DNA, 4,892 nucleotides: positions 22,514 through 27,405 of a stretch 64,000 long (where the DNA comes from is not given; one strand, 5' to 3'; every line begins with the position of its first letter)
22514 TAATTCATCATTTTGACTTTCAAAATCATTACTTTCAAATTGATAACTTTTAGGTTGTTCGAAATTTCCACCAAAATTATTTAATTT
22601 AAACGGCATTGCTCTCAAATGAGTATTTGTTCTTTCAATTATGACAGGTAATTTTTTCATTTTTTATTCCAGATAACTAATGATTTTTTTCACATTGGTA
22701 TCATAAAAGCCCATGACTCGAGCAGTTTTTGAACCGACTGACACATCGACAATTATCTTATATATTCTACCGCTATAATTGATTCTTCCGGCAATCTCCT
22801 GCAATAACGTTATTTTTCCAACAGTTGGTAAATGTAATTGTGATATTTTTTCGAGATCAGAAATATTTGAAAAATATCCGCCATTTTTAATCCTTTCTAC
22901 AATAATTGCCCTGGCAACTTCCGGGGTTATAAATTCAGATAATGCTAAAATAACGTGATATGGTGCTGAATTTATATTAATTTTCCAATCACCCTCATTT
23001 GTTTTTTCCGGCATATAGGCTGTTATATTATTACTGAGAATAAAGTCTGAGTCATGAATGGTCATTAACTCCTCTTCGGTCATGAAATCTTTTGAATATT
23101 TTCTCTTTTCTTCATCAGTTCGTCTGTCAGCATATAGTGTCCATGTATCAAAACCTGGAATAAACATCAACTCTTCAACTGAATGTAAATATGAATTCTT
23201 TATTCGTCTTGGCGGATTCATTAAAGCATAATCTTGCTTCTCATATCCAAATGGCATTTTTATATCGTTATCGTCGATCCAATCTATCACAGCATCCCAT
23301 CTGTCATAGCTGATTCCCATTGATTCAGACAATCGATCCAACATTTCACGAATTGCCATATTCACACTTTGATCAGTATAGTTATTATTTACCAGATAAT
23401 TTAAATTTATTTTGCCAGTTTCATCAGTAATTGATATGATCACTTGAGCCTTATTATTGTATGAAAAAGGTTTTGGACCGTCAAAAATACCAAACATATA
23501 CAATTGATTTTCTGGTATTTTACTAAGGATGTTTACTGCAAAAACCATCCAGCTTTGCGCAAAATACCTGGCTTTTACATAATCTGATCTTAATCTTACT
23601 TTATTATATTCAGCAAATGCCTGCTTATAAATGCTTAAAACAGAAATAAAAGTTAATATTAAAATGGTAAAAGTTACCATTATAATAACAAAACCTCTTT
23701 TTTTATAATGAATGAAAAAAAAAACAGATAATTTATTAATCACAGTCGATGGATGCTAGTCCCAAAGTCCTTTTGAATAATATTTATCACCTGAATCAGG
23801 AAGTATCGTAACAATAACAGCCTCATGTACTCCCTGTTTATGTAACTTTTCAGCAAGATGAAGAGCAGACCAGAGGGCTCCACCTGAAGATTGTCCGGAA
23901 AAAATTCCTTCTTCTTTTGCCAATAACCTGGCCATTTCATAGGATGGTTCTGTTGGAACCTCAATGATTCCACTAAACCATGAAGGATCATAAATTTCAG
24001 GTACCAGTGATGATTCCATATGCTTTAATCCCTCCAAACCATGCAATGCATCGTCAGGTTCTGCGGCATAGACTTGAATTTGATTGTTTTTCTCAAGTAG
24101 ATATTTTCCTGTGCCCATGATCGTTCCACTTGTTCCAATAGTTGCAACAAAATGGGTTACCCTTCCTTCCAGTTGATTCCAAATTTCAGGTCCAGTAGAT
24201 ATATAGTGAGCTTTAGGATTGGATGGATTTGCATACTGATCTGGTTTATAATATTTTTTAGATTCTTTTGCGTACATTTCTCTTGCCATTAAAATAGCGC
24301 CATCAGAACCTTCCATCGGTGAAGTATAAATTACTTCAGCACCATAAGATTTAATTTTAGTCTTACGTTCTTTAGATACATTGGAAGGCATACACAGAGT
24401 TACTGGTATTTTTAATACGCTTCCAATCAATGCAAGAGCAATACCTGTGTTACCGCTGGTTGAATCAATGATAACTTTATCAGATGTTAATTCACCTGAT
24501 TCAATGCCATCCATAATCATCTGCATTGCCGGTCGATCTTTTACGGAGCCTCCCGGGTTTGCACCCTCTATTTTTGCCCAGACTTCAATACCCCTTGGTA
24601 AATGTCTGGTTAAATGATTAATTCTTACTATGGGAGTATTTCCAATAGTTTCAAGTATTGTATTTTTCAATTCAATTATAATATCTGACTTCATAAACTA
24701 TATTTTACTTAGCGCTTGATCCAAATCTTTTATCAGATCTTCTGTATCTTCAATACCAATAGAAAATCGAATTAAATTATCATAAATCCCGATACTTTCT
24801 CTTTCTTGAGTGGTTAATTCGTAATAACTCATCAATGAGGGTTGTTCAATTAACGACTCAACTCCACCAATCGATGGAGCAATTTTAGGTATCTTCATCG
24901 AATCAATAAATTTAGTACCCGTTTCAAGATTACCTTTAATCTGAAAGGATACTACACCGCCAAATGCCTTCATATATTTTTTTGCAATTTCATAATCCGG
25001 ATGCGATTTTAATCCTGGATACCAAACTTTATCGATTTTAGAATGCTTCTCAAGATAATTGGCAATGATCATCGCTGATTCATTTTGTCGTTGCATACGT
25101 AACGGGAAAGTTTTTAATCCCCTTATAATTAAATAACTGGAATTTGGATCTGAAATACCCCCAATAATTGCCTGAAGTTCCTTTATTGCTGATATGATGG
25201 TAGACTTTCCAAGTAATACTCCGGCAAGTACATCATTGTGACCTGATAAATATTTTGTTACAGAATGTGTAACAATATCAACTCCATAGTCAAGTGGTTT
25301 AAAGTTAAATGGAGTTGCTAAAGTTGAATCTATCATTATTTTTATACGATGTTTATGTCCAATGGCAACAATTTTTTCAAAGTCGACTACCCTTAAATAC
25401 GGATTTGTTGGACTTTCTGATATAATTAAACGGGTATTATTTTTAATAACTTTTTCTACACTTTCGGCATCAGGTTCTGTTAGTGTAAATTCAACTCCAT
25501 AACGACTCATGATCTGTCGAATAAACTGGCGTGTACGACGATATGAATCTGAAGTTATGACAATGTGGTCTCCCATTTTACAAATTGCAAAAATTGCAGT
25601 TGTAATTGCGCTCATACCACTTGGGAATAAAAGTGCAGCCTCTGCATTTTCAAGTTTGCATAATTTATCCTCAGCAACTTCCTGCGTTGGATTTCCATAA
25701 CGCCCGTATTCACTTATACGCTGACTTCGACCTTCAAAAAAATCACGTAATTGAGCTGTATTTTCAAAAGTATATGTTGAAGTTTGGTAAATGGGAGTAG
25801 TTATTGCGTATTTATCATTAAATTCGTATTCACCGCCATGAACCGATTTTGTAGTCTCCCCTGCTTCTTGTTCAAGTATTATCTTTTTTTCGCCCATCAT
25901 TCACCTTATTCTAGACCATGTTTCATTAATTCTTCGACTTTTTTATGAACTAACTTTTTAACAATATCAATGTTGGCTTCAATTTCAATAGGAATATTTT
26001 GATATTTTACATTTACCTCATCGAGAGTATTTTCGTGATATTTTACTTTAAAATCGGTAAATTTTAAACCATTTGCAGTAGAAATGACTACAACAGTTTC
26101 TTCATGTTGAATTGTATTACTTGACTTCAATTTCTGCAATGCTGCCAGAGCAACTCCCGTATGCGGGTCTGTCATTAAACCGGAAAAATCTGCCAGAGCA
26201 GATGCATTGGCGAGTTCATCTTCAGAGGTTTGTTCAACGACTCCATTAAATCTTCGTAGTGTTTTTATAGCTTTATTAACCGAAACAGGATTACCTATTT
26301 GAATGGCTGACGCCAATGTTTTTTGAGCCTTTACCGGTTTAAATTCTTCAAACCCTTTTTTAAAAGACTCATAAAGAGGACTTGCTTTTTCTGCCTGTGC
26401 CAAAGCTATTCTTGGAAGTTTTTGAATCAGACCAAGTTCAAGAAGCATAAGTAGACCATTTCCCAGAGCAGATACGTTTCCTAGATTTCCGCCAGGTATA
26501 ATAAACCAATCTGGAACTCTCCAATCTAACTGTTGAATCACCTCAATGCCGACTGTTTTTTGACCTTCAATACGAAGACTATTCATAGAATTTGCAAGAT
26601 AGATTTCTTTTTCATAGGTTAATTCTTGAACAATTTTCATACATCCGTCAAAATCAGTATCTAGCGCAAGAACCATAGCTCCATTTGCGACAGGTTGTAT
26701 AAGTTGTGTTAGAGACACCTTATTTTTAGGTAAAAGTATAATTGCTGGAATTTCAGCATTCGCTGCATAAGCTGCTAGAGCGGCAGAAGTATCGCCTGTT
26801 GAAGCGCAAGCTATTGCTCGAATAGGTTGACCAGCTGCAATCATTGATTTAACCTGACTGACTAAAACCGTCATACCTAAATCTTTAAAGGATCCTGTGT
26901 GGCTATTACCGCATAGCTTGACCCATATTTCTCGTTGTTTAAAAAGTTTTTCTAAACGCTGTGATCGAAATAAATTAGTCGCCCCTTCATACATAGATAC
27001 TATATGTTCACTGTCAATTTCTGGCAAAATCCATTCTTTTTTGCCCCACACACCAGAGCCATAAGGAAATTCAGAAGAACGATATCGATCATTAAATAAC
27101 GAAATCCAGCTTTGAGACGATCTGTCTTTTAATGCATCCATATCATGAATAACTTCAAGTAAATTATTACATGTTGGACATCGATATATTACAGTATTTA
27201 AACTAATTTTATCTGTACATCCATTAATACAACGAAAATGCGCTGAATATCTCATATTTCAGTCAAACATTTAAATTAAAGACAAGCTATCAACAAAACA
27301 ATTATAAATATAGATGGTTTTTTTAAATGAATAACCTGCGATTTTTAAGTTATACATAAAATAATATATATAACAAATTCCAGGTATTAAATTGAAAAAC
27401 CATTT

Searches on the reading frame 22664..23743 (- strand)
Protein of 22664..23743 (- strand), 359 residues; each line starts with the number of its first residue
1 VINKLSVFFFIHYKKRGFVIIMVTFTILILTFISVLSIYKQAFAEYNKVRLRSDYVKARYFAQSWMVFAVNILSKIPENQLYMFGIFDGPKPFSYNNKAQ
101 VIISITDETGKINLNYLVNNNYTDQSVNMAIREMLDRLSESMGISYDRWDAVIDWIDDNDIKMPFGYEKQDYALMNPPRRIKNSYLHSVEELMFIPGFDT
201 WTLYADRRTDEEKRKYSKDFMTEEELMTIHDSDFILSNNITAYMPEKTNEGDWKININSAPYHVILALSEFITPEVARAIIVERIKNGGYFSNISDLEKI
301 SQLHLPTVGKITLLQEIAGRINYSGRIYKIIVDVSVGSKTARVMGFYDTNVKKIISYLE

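Call 98: search_protein_families(library=pfam, proteins=[window:22664-23743:-], max_evalue=0.00001)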
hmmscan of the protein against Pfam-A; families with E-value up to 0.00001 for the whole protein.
window:22664-23743:- (359 aa): 2 families
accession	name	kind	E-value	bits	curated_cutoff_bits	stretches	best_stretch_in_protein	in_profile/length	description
PF21687.3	T2SSK_1st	-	2.4e-14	54.4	26.2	1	110-200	1-92/107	Type II secretion system (T2SS), protein K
PF12836.13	HHH_3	-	6.4e-06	26.6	27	0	254-304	5-53/65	Helix-hairpin-helix motif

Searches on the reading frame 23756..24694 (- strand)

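Call 98: search_protein_families(library=pfam, proteins=[window:23756-24694:-], max_evalue=0.00001)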
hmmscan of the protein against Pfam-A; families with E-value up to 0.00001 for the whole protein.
window:23756-24694:- (312 aa): 1 family
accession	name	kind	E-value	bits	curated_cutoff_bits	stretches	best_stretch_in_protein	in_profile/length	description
PF00291.31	PALP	-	1.4e-64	218.7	35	1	14-300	2-295/295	Pyridoxal-phosphate dependent enzyme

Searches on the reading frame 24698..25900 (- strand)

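Call 98: search_protein_families(library=pfam, proteins=[window:24698-25900:-], max_evalue=0.00001)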
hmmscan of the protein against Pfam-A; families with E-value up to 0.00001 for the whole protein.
window:24698-25900:- (400 aa): 4 families
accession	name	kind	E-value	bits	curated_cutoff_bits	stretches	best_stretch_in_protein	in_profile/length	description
PF01053.26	Cys_Met_Meta_PP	-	9.2e-138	459.4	27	1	17-397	2-380/381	Cys/Met metabolism PLP-dependent enzyme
PF00155.27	Aminotran_1_2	-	1.4e-07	31.5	19.7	1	61-193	31-187/361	Aminotransferase class I and II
PF00266.25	Aminotran_5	-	7.7e-06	25.6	21.5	0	77-243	49-225/371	Aminotransferase class-V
PF01041.23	DegT_DnrJ_EryC1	-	9e-06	25.6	19.8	0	74-196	27-150/360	DegT/DnrJ/EryC1/StrS aminotransferase family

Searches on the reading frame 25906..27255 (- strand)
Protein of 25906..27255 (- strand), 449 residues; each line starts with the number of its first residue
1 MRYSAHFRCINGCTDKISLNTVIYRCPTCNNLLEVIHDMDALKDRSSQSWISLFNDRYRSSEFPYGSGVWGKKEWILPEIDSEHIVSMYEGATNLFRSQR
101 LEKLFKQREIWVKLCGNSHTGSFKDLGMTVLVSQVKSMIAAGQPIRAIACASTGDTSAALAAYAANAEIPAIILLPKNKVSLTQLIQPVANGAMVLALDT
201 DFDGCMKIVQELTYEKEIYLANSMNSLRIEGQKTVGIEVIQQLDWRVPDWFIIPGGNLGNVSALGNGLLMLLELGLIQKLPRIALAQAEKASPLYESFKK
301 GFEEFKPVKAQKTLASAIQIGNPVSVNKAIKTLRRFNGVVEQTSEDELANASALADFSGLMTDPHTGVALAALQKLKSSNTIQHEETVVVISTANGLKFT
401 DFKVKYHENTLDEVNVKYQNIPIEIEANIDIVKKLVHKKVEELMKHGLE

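Call 29: search_protein_families(library=pfam, proteins=[window:25906-27255:-], max_evalue=0.001)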
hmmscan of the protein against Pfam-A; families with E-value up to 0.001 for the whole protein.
window:25906-27255:- (449 aa): 1 family
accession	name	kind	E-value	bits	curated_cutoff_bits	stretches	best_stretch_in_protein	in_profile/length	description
PF00291.31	PALP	-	7.2e-58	196.7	35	1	86-393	1-294/295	Pyridoxal-phosphate dependent enzyme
